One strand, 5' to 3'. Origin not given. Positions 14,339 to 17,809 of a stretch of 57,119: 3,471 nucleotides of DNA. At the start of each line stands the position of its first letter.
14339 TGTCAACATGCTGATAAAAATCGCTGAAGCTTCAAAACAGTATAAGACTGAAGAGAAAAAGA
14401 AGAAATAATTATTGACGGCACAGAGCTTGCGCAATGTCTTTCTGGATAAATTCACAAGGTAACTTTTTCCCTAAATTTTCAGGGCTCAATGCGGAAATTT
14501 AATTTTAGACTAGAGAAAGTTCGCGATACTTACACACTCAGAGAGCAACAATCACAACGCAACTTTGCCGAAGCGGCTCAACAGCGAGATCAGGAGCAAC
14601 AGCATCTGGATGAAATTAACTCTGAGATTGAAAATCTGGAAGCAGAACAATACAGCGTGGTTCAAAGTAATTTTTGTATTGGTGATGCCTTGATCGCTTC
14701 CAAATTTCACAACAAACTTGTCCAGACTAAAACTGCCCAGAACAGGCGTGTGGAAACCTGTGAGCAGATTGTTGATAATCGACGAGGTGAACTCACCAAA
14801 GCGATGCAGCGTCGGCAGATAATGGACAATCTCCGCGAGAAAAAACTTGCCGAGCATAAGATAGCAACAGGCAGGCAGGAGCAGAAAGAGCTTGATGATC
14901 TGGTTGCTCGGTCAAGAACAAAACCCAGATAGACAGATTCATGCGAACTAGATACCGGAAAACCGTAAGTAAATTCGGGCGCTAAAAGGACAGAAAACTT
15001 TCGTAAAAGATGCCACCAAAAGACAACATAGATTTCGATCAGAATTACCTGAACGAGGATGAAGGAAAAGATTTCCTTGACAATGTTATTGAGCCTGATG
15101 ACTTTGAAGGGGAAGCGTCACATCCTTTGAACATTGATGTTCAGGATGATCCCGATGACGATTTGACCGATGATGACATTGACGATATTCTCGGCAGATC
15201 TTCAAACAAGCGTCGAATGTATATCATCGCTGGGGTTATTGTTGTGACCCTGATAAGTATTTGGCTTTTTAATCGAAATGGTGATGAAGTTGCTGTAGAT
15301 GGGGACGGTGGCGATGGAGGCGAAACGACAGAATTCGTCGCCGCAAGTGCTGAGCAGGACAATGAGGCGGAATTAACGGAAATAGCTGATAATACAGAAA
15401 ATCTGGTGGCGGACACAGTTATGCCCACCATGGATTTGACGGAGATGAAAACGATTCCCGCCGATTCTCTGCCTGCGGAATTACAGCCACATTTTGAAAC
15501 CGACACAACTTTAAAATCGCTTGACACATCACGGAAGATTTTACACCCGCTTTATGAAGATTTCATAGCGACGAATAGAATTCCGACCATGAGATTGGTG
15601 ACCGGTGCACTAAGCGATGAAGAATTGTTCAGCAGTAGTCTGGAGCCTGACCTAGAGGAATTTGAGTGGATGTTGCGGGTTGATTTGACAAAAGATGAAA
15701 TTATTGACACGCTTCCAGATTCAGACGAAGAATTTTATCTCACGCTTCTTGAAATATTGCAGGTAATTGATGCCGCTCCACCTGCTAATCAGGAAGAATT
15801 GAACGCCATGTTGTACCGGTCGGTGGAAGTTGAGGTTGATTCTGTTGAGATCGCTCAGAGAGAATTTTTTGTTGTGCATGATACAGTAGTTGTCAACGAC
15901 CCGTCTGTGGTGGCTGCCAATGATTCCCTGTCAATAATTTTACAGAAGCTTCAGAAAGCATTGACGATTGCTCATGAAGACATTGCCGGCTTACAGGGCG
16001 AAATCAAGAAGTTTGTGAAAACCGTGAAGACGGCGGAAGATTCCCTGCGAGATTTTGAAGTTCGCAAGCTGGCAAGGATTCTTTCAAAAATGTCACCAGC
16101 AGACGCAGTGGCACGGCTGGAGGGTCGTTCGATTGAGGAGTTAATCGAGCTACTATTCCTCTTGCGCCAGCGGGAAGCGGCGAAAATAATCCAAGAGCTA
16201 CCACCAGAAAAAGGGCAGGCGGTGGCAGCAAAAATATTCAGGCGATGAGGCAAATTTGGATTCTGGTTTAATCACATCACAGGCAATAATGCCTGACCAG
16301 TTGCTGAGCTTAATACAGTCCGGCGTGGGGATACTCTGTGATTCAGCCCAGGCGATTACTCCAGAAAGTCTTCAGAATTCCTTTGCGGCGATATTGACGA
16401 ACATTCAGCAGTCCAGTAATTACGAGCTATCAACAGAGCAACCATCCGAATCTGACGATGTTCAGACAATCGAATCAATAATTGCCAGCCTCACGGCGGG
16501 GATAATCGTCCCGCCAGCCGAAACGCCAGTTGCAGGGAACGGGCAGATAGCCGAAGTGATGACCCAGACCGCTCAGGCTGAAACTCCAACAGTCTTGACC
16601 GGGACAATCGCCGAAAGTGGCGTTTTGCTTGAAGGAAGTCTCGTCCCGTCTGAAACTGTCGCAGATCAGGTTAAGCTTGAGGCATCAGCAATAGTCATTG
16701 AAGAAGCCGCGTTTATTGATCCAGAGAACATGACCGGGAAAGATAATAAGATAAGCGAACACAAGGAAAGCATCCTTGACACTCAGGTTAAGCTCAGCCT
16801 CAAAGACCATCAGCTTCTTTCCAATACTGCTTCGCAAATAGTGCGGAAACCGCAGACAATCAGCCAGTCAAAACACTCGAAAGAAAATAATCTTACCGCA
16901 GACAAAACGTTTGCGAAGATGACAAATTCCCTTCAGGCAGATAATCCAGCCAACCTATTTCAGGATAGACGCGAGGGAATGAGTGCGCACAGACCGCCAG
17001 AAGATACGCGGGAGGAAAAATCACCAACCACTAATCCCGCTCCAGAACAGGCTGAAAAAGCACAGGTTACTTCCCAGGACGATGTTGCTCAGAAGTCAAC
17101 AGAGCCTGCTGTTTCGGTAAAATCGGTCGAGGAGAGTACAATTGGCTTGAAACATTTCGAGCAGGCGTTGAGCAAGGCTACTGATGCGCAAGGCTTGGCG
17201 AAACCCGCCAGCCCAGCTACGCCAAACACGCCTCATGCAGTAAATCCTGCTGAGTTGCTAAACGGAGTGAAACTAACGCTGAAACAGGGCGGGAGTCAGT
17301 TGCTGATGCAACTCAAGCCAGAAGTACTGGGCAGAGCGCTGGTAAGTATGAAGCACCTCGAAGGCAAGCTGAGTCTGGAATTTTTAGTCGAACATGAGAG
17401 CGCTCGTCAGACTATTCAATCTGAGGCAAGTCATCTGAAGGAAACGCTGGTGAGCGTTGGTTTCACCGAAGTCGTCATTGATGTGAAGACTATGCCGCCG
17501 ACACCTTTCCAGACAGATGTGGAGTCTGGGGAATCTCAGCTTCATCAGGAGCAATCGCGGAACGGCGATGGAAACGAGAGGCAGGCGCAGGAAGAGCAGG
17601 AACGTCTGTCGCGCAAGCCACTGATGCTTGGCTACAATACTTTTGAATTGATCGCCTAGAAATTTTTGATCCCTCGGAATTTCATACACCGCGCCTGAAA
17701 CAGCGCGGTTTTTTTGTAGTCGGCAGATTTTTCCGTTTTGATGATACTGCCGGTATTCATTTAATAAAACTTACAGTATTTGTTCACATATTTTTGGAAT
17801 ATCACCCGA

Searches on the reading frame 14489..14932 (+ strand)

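Call 49: search_protein_families(library=pfam, proteins=[window:14489-14932:+], max_evalue=0.0001)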
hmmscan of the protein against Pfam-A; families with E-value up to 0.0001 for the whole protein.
window:14489-14932:+ (147 aa): 1 family
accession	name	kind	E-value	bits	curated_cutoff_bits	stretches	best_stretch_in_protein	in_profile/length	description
PF02050.21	FliJ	-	3.3e-15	56.8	28.4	1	21-141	2-121/123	Flagellar FliJ protein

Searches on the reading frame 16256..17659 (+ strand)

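Call 49: search_protein_families(library=pfam, proteins=[window:16256-17659:+], max_evalue=0.0001)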
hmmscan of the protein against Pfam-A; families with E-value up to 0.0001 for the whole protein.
window:16256-17659:+ (467 aa): 1 family
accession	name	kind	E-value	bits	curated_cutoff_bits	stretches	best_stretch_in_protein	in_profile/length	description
PF02120.21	Flg_hook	-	1e-10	41.7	29.8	1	339-415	5-81/85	Flagellar hook-length control protein FliK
